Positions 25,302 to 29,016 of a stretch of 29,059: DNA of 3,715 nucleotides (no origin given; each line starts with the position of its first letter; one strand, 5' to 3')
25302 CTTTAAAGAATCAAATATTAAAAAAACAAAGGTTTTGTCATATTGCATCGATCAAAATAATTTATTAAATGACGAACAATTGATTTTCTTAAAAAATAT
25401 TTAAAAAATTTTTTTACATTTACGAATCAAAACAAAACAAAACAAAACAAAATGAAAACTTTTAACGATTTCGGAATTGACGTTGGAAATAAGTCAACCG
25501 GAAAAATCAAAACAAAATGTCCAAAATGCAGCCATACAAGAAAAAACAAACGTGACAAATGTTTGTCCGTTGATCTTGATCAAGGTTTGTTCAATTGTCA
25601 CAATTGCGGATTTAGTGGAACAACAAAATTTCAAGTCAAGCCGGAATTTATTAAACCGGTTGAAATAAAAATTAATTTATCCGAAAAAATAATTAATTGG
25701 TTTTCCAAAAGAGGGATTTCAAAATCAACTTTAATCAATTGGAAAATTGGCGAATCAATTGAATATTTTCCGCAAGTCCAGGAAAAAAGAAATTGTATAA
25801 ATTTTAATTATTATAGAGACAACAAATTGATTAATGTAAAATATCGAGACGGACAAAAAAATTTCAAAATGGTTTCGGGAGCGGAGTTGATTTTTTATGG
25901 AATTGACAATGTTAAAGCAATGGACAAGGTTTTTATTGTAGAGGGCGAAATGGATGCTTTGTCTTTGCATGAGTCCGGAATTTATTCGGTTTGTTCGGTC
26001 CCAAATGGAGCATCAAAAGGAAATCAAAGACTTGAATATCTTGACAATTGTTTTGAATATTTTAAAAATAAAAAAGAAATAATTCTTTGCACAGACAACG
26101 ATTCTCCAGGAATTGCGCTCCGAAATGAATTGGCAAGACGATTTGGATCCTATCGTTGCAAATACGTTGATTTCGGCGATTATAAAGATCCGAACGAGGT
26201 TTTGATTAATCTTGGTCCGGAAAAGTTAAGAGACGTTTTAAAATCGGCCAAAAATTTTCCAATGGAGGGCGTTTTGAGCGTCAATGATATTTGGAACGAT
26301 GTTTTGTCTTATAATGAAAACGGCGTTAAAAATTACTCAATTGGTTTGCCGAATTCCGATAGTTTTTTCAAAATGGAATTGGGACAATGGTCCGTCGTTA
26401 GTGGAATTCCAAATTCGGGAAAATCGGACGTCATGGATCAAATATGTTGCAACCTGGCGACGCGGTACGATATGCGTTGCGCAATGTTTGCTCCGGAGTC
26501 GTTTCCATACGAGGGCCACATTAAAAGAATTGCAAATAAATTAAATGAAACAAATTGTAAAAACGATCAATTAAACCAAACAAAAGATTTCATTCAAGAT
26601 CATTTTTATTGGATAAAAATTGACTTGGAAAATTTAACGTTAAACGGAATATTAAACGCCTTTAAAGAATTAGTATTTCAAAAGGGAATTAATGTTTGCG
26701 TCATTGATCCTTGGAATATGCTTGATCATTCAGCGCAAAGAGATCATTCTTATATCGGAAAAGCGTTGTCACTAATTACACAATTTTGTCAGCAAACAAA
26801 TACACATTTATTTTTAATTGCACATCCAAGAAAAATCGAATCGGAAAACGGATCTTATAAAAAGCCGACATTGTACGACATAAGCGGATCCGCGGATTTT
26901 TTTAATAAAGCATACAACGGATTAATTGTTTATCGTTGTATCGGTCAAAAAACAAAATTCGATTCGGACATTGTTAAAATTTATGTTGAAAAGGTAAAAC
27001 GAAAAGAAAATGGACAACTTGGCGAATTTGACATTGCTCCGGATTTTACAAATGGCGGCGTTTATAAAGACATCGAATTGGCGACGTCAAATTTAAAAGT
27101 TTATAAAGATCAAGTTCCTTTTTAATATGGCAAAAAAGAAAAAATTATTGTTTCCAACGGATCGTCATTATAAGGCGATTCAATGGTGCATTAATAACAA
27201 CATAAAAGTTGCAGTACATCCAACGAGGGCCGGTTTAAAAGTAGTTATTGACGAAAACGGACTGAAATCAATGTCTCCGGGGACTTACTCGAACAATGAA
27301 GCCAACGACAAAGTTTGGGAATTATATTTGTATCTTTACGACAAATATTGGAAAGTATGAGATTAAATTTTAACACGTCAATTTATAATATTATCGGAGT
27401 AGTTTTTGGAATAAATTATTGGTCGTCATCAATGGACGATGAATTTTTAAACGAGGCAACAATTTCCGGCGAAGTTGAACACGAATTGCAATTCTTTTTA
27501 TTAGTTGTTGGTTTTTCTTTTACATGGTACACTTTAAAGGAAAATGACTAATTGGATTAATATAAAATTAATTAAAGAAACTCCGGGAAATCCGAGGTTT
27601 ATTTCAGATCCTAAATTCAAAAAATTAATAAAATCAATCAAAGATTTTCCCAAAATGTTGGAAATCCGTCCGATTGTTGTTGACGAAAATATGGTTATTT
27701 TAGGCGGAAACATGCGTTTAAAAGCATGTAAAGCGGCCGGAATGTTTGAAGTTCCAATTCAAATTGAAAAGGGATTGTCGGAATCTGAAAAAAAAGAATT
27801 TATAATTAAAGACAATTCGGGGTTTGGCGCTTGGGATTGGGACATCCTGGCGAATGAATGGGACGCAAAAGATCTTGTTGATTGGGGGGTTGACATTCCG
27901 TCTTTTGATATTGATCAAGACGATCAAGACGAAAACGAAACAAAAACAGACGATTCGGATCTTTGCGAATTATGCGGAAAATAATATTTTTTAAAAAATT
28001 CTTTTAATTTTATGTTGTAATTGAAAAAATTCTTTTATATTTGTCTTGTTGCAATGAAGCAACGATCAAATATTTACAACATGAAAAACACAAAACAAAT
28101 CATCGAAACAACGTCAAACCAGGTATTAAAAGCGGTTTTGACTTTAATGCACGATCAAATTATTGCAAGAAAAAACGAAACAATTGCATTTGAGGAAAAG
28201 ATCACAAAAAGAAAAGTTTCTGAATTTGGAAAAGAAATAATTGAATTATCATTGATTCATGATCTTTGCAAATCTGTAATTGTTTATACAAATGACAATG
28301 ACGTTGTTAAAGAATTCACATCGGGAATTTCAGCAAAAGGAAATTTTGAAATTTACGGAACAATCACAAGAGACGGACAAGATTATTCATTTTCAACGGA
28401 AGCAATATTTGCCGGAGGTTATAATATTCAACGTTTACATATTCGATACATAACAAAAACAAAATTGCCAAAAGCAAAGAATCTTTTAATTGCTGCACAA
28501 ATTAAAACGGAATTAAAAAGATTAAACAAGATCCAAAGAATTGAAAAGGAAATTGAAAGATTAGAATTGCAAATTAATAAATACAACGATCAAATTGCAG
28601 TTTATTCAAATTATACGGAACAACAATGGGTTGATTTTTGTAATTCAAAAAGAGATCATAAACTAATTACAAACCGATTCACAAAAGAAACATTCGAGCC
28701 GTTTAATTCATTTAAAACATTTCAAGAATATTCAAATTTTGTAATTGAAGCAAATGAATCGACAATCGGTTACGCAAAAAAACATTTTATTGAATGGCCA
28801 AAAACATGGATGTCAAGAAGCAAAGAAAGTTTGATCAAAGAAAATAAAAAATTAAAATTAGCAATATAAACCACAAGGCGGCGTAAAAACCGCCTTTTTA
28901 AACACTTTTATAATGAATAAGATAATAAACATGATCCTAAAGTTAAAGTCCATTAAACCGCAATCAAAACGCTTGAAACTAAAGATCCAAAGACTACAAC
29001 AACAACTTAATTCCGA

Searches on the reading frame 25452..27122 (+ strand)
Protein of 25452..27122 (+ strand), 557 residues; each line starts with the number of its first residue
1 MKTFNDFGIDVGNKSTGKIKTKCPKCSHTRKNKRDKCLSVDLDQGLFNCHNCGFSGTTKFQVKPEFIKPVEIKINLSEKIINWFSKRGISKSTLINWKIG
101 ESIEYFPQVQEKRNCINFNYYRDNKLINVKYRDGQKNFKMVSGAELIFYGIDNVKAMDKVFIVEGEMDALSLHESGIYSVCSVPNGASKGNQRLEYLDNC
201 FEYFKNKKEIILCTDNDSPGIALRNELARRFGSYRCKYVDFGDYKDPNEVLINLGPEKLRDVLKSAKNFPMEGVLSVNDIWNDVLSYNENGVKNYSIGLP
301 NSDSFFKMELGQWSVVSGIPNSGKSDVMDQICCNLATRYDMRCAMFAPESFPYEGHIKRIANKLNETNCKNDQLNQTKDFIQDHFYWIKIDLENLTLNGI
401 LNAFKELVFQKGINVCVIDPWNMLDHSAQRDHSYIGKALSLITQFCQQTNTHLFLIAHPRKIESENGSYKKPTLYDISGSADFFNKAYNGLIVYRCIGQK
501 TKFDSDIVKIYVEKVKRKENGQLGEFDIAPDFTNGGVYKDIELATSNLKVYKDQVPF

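Call 49: search_protein_families(library=pfam, proteins=[window:25452-27122:+], max_evalue=0.01)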
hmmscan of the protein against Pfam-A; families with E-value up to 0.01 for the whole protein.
window:25452-27122:+ (557 aa): 5 families
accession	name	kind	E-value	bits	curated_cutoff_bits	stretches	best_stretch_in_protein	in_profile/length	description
PF13155.12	Toprim_2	-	1.6e-13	51.2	22.1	1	161-251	1-88/88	Toprim-like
PF13662.12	Toprim_4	-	1.4e-09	38.5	25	1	159-231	2-74/85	Toprim domain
PF01751.28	Toprim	-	1.4e-07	32.1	23.1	1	160-232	2-81/96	Toprim domain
PF03796.21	DnaB_C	-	0.0005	20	27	1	311-527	19-243/255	DnaB-like helicase C terminal domain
PF13481.12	AAA_25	-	0.0017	18.4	27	1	310-461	32-192/195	AAA domain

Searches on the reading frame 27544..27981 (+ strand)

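Call 49: search_protein_families(library=pfam, proteins=[window:27544-27981:+], max_evalue=0.01)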
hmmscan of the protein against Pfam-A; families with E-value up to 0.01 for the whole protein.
window:27544-27981:+ (146 aa): 1 family
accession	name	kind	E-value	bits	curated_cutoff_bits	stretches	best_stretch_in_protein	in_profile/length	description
PF02195.25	ParB_N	-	0.00018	21.9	26.3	1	5-85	6-87/95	ParB N-terminal domain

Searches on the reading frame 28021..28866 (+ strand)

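Call 49: search_protein_families(library=pfam, proteins=[window:28021-28866:+], max_evalue=0.01)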
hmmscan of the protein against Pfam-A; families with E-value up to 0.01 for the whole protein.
window:28021-28866:+ (282 aa): 1 family
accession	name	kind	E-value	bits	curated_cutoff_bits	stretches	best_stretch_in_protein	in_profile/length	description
PF16326.10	ABC_tran_CTD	-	0.0041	17.7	32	1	166-200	5-42/69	ABC transporter C-terminal domain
